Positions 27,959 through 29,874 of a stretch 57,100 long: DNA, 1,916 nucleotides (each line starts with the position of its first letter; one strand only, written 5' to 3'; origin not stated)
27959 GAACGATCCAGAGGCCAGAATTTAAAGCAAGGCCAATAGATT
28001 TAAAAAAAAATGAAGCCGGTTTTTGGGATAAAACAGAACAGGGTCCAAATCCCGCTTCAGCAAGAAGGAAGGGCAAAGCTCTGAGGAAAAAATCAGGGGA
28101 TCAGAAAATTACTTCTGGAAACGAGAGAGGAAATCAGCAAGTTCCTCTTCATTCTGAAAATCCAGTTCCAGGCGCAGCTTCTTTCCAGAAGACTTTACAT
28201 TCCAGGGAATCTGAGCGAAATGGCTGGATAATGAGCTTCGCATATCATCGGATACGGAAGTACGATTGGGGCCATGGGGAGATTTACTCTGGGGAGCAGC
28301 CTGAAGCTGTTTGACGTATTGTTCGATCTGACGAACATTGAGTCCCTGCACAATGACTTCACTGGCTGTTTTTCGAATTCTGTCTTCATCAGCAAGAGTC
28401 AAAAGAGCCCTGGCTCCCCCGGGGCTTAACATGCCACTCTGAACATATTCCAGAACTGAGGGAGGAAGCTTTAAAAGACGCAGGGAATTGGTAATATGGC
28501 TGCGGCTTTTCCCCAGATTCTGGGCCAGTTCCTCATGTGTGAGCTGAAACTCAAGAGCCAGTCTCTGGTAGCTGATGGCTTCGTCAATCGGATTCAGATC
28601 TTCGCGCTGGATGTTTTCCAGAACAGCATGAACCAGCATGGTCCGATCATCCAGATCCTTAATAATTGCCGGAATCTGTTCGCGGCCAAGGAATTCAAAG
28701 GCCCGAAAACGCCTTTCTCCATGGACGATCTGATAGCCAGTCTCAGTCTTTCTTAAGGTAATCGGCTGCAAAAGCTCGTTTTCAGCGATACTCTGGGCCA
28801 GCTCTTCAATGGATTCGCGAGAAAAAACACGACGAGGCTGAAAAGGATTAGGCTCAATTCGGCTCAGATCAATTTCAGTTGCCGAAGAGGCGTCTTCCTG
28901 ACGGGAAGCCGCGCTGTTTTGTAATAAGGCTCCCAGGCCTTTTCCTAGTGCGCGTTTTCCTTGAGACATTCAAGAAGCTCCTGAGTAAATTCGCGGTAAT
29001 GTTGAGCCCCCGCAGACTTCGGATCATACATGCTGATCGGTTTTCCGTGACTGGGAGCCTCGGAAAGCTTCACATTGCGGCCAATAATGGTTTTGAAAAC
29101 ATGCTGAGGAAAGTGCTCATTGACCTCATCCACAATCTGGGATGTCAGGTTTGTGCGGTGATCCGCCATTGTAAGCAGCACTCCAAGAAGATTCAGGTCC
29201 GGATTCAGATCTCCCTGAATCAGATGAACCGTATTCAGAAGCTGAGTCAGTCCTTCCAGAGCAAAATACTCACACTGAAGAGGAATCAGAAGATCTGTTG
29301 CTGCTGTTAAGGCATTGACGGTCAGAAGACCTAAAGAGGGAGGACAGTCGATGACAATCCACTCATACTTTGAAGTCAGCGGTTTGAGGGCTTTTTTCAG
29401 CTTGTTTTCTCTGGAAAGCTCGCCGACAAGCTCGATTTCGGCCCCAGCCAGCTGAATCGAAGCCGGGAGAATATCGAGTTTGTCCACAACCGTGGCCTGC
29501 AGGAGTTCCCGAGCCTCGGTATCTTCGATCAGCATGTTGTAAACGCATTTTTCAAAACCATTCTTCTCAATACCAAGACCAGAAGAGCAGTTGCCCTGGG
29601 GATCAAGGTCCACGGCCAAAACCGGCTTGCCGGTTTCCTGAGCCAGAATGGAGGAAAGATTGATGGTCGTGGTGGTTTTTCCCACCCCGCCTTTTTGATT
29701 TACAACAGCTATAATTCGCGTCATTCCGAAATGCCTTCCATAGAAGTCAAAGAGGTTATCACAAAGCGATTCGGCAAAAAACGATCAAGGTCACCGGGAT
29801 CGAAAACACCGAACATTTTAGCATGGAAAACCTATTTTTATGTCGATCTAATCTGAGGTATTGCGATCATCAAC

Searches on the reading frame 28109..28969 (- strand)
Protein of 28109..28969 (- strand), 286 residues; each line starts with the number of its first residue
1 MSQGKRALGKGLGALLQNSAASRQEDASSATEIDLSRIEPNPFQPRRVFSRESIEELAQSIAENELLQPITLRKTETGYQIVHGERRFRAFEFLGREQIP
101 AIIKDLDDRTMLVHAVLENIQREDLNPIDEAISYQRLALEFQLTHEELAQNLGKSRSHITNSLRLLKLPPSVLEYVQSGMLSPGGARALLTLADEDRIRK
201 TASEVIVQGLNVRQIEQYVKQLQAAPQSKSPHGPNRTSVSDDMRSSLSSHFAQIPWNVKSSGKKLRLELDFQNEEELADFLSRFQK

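Call 55: search_protein_families(library=pfam, proteins=[window:28109-28969:-], max_evalue=0.0001)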
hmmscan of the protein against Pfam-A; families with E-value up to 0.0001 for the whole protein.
window:28109-28969:- (286 aa): 2 families
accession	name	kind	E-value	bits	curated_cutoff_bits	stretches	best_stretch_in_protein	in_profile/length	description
PF17762.8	HTH_ParB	-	2.3e-35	121.2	22.6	1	123-223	1-101/102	ParB HTH domain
PF02195.25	ParB_N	-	1.1e-29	102.7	26.3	1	31-121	4-95/95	ParB N-terminal domain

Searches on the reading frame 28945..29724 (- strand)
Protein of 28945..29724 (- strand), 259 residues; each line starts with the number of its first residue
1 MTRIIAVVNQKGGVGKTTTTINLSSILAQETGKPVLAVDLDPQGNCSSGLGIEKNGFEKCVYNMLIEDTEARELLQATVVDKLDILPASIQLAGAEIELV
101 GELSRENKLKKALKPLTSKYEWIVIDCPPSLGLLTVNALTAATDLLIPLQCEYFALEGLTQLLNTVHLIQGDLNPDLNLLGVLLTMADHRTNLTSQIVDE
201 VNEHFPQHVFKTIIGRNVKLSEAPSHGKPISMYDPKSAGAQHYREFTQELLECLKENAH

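Call 55: search_protein_families(library=pfam, proteins=[window:28945-29724:-], max_evalue=0.0001)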
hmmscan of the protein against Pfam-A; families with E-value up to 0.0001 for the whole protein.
window:28945-29724:- (259 aa): 6 families
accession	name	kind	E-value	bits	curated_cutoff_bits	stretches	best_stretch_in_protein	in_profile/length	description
PF13614.12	AAA_31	-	2.4e-64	217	27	1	2-178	1-176/177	AAA domain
PF01656.29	CbiA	-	2.8e-27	95.6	25.4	1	5-230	1-125/125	CobQ/CobB/MinD/ParA nucleotide binding domain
PF06564.18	CBP_BcsQ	-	5.7e-11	42.8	21.3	1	4-244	3-227/234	Cellulose biosynthesis protein BcsQ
PF09140.17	MipZ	-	3.9e-09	36.7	20.7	1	4-159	2-139/262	ATPase MipZ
PF10609.15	ParA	-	1.9e-08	34.5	27.1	1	2-138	3-132/246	NUBPL iron-transfer P-loop NTPase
PF00142.24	Fer4_NifH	-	5.6e-07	29.7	25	1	8-48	5-44/271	4Fe-4S iron sulfur cluster binding proteins, NifH/frxC family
